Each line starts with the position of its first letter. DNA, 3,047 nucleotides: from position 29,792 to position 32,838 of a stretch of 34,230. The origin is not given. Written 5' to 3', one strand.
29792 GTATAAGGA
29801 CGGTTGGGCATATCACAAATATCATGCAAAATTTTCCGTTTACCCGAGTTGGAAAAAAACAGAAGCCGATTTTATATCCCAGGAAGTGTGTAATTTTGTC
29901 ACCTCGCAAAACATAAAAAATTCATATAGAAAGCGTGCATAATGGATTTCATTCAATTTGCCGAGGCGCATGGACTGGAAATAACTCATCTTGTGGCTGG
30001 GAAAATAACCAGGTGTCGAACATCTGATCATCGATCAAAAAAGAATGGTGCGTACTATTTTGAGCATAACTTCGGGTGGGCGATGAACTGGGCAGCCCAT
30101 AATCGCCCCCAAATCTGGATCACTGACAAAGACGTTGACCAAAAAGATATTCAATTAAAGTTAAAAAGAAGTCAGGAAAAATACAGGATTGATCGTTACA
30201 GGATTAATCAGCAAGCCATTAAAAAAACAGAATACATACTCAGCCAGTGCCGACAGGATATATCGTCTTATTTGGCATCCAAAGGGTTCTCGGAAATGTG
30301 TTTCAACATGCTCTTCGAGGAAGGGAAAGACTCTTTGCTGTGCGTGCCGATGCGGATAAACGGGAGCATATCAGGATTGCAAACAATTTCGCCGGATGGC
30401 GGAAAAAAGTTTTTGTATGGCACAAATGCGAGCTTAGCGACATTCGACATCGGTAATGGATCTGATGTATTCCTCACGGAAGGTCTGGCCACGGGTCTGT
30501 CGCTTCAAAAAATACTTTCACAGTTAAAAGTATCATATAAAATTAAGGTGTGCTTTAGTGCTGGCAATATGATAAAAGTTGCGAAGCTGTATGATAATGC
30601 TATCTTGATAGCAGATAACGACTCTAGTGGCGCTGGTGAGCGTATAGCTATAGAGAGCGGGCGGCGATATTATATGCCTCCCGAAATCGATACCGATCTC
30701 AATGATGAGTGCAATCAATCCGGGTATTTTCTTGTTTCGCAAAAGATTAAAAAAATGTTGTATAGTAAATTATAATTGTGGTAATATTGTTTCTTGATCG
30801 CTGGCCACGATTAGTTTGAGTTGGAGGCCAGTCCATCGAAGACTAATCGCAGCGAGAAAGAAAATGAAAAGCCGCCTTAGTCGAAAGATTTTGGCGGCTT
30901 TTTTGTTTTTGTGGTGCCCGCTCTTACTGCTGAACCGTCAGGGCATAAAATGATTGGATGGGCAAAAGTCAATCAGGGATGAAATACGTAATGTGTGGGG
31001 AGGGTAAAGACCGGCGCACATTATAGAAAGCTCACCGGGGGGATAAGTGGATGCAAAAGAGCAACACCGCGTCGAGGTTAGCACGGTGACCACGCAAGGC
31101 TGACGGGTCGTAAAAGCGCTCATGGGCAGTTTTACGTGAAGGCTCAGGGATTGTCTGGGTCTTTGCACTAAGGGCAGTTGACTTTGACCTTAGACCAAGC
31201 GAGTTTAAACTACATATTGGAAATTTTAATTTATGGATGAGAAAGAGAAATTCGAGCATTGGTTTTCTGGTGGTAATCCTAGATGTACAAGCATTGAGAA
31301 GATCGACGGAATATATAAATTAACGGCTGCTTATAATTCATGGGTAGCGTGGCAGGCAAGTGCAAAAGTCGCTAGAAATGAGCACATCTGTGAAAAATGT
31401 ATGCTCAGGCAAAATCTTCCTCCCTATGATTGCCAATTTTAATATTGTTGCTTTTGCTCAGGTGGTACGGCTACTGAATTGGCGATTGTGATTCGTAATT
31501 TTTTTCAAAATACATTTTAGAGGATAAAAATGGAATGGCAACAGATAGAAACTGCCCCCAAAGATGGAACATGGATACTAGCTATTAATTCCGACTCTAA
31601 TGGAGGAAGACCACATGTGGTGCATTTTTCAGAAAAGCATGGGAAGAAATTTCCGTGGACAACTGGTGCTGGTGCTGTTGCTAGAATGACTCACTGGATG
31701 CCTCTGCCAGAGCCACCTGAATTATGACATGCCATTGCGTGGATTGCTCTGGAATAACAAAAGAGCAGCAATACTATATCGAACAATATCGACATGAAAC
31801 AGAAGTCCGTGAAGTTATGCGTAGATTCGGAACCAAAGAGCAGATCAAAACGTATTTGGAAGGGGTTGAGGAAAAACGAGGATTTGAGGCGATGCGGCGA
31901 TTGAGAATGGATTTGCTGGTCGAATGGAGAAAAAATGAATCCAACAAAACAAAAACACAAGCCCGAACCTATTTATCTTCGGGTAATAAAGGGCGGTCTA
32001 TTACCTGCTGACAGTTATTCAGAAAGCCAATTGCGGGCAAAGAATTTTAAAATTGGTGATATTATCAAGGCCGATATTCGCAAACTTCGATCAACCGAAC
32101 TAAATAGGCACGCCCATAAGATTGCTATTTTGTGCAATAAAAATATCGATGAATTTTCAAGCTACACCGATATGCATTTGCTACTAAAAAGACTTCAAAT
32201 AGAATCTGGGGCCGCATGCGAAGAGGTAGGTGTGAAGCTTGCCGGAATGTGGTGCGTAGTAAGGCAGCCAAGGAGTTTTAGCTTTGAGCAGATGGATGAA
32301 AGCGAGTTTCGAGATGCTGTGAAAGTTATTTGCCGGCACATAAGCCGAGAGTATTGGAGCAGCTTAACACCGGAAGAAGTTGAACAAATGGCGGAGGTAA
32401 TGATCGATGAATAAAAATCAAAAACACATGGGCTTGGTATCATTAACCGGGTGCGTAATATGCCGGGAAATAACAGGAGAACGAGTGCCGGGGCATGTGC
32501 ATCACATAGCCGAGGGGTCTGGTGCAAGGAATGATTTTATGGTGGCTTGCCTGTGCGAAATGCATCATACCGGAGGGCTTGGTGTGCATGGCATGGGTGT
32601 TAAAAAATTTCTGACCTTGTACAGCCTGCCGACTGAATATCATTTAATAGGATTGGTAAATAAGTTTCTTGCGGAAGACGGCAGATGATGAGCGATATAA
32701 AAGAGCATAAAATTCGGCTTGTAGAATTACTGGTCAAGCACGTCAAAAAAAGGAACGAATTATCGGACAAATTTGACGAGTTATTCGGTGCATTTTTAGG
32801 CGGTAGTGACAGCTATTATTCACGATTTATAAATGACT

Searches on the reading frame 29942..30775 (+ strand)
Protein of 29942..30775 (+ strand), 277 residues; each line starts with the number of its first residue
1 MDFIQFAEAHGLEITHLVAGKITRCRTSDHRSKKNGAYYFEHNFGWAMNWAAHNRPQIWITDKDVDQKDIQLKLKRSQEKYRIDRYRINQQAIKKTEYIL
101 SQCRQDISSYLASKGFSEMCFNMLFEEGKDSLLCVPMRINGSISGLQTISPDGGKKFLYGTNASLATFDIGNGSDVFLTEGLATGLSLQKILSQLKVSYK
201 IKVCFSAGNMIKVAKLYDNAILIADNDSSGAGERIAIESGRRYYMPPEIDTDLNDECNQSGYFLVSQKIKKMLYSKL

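Call 13: search_protein_families(library=pfam, proteins=[window:29942-30775:+], max_evalue=0.01)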
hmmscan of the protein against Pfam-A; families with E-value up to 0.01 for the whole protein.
window:29942-30775:+ (277 aa): 1 family
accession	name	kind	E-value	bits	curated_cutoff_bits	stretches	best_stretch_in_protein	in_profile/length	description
PF13362.12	Toprim_3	-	4.8e-05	24.2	27.2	1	176-256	2-88/95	Toprim domain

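Call 14: search_protein_families(library=phrogs, proteins=[window:29942-30775:+], max_evalue=0.001)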
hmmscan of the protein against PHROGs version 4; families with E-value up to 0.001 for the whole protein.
window:29942-30775:+ (277 aa): 3 families
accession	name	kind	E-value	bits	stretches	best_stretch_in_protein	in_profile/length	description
phrog_2249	-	DNA, RNA and nucleotide metabolism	1.7e-19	71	1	76-273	103-323/802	DNA primase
phrog_510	-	DNA, RNA and nucleotide metabolism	1.5e-14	54.7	1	82-260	121-348/667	DNA primase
phrog_25777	-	DNA, RNA and nucleotide metabolism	4.3e-07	29.4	1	85-229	146-299/907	DNA primase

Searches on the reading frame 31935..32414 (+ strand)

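Call 68: search_protein_families(library=pfam, proteins=[window:31935-32414:+], max_evalue=0.01)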
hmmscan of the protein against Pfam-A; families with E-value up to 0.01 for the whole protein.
window:31935-32414:+ (159 aa): 1 family
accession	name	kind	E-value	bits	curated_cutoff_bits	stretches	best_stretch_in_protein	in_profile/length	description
PF07105.16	DUF1367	-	7.9e-05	22.9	25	0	109-154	146-193/198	Protein of unknown function (DUF1367)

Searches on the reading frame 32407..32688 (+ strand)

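Call 68: search_protein_families(library=pfam, proteins=[window:32407-32688:+], max_evalue=0.01)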
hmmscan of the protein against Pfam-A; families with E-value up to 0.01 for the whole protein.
window:32407-32688:+ (93 aa): 1 family
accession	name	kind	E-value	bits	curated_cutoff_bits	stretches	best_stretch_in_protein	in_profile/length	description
PF16786.11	RecA_dep_nuc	-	0.0062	17.1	26.9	1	7-61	8-62/103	Recombination enhancement, RecA-dependent nuclease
